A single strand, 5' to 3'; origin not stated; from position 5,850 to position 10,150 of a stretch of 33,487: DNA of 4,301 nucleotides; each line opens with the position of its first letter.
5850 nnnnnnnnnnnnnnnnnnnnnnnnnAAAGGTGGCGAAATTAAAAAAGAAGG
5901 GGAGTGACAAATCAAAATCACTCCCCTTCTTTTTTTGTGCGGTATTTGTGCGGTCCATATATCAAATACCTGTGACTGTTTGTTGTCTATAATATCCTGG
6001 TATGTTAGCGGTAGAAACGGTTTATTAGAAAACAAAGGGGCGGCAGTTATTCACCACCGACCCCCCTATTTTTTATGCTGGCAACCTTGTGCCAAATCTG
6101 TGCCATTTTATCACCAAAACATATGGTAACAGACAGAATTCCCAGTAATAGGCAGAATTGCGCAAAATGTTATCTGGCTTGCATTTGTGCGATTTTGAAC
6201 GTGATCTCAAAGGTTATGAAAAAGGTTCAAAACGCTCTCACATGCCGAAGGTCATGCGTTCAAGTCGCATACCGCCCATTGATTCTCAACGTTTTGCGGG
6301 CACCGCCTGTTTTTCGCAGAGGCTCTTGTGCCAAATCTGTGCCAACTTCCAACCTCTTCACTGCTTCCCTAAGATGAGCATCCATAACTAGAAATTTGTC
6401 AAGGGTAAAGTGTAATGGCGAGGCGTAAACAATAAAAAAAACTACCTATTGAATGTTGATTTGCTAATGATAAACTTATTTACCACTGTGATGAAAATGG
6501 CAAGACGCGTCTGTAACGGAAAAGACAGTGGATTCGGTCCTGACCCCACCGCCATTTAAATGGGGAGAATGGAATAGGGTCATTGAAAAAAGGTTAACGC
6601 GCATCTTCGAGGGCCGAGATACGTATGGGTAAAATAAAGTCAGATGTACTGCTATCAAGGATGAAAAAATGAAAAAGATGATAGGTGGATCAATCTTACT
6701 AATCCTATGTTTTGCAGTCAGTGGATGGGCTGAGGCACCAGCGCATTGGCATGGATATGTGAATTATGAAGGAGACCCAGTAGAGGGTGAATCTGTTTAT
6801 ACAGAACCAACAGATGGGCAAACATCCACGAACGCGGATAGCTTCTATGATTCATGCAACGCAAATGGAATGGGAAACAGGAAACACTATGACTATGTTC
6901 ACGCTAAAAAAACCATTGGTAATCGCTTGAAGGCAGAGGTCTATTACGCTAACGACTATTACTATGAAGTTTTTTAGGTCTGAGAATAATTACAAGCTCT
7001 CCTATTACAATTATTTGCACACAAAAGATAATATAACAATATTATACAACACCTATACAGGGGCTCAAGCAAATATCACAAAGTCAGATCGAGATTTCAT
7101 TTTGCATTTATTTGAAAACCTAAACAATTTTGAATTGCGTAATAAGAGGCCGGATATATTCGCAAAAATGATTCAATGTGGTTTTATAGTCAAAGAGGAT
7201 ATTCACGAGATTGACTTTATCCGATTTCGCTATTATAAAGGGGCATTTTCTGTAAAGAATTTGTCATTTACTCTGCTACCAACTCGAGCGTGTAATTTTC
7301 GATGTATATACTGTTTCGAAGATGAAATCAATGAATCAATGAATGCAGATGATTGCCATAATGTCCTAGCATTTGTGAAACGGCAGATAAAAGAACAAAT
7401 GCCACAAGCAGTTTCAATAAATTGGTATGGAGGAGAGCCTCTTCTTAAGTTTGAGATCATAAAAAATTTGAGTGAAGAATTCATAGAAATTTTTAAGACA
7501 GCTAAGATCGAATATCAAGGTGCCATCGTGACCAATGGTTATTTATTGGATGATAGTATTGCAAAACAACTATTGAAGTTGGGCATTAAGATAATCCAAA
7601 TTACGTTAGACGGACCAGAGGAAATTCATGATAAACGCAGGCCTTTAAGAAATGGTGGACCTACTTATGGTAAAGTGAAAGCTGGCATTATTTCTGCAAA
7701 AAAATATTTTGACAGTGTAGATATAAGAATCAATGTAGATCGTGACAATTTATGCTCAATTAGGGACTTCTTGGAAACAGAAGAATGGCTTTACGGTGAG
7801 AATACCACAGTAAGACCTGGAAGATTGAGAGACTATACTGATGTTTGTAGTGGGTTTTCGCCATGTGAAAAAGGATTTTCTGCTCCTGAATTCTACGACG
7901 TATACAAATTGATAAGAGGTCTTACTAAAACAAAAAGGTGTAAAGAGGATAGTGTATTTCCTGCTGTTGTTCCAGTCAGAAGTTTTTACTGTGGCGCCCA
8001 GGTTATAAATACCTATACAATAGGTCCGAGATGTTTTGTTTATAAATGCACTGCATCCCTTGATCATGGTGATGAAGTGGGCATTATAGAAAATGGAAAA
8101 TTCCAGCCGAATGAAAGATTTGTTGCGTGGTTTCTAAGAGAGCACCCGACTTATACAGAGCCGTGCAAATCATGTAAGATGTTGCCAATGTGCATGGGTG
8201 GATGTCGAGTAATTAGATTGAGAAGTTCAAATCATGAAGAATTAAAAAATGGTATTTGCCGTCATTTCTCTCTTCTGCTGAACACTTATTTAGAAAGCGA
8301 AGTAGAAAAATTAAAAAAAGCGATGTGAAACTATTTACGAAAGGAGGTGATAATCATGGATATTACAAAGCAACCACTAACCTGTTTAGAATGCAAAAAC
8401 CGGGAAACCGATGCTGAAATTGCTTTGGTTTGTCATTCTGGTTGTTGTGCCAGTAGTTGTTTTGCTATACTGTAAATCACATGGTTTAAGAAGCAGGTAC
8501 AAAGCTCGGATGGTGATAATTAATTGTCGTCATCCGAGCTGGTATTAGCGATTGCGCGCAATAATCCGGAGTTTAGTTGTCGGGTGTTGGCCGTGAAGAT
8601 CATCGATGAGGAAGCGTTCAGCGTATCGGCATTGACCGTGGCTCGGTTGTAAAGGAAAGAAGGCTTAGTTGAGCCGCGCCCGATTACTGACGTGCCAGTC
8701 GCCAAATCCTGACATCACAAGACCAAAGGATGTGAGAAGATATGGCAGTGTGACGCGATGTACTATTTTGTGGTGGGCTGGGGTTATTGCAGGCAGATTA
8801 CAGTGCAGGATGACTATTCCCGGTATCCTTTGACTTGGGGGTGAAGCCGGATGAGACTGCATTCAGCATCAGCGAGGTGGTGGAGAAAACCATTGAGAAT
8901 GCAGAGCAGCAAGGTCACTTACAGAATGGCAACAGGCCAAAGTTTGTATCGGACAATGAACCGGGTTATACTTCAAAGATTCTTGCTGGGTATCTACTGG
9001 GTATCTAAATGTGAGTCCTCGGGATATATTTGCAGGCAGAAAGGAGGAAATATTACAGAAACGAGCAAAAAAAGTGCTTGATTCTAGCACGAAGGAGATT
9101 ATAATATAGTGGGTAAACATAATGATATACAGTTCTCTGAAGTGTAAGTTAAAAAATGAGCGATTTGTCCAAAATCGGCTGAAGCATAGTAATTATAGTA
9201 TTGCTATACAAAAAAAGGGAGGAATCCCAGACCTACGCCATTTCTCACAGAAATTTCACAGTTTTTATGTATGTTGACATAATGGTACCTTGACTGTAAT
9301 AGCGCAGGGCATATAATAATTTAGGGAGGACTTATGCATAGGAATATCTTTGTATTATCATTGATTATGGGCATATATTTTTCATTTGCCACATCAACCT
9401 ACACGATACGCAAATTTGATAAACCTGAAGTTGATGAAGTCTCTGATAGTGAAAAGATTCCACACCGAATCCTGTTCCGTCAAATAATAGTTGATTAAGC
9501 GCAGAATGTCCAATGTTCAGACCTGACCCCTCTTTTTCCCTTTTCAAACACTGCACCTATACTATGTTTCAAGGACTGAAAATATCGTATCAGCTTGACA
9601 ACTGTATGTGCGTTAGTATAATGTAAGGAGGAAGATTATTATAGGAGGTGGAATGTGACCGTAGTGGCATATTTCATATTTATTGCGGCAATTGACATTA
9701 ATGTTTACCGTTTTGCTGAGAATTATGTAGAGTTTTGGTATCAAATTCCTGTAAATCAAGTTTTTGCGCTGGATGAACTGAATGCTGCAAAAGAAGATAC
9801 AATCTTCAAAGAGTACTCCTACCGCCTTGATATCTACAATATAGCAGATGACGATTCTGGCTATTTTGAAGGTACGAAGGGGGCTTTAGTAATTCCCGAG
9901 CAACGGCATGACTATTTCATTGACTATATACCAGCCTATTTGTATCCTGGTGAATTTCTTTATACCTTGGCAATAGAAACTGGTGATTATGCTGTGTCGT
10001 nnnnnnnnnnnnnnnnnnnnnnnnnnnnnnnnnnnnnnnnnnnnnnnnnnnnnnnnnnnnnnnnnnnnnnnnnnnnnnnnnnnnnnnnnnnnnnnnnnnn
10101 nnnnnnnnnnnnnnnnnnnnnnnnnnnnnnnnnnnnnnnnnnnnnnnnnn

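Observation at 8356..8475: Unlisted 39-aa Cys-rich ORF immediately downstream of the first radical-SAM/SPASM gene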

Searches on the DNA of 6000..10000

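Call 92: search_rna_families(source=window, start=6000, end=10000, threshold=evalue, max_evalue=1)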
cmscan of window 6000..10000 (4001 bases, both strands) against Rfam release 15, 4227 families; matches with E-value up to 1: 0.
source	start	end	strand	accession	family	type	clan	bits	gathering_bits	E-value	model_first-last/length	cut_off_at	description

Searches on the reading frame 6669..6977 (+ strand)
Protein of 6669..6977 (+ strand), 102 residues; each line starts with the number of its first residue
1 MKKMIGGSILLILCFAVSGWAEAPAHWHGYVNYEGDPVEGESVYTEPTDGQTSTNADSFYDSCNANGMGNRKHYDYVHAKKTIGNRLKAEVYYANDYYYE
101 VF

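Call 5: search_protein_families(library=pfam, proteins=[window:6669-6977:+])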
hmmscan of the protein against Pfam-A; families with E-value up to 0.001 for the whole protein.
window:6669-6977:+ (102 aa): 0 families

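Call 7: search_protein_families(library=ncbifam, proteins=[window:6669-6977:+], max_evalue=0.1)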
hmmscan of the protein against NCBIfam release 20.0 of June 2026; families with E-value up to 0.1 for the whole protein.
window:6669-6977:+ (102 aa): 1 family
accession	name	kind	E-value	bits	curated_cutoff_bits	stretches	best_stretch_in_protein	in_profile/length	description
NF053838.1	hit_Bd0108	equivalog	0.023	15.2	40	1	1-66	1-61/94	predatory lifecycle switch protein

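Call 71: search_protein_families(library=pfam, proteins=[window:6669-6977:+], max_evalue=1)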
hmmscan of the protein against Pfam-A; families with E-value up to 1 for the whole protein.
window:6669-6977:+ (102 aa): 0 families
